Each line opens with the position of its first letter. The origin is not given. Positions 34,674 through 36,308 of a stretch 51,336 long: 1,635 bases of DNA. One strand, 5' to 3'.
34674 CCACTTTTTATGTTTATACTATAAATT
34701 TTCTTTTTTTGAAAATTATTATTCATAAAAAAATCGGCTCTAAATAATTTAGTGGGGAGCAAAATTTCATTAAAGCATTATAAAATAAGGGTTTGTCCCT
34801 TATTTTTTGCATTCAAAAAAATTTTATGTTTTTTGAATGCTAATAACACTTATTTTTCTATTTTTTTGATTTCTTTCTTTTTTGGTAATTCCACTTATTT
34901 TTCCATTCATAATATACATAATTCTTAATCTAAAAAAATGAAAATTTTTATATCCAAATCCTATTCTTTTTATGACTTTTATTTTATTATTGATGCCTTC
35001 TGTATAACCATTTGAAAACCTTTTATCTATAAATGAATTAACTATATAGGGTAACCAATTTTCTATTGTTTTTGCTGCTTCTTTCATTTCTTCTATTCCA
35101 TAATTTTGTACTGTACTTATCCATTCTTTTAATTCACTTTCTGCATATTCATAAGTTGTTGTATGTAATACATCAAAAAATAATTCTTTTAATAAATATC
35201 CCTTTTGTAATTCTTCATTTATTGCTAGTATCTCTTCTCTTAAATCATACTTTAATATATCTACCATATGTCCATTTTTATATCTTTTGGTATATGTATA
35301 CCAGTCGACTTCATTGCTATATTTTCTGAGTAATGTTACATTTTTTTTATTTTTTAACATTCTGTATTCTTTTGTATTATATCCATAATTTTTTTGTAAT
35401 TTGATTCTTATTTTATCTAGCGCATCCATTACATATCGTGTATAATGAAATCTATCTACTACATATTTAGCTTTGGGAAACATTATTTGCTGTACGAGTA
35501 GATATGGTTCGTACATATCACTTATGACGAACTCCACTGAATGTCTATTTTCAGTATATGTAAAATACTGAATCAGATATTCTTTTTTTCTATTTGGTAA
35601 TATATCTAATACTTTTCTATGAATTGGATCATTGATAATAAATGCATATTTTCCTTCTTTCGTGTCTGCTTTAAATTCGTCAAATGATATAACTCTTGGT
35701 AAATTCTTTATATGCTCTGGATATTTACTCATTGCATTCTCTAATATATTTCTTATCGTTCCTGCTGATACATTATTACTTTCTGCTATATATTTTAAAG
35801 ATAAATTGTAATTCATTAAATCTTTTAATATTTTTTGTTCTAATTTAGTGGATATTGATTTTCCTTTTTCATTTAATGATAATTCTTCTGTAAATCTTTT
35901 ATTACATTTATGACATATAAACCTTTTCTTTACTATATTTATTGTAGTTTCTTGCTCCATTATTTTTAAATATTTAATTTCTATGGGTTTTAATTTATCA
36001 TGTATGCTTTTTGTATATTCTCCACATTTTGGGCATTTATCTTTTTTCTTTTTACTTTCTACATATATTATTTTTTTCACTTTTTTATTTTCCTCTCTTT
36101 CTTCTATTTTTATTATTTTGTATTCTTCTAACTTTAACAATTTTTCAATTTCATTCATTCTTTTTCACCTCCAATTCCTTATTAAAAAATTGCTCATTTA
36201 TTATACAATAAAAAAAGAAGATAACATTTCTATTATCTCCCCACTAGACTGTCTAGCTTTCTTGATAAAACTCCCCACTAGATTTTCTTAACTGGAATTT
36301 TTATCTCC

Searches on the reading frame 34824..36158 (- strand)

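Call 7: search_protein_families(library=ncbifam, proteins=[window:34824-36158:-], max_evalue=0.01)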
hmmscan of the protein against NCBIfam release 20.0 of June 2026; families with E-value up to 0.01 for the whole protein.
window:34824-36158:- (444 aa): 3 families
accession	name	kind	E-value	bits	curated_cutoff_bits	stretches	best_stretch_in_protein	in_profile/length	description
NF033550.5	transpos_ISL3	equivalog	8.8e-87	291.6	180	1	31-415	2-369/370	ISL3 family transposase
NF049917.1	ISAon1_downstr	equivalog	6.7e-20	71.5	250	1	150-416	49-325/327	ISAon1 family transposase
NF049919.1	DesA_ISL3_tail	domain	5.5e-09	36.5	30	1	308-368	59-121/122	DesA/ISL3 alpha bundle tail domain-containing protein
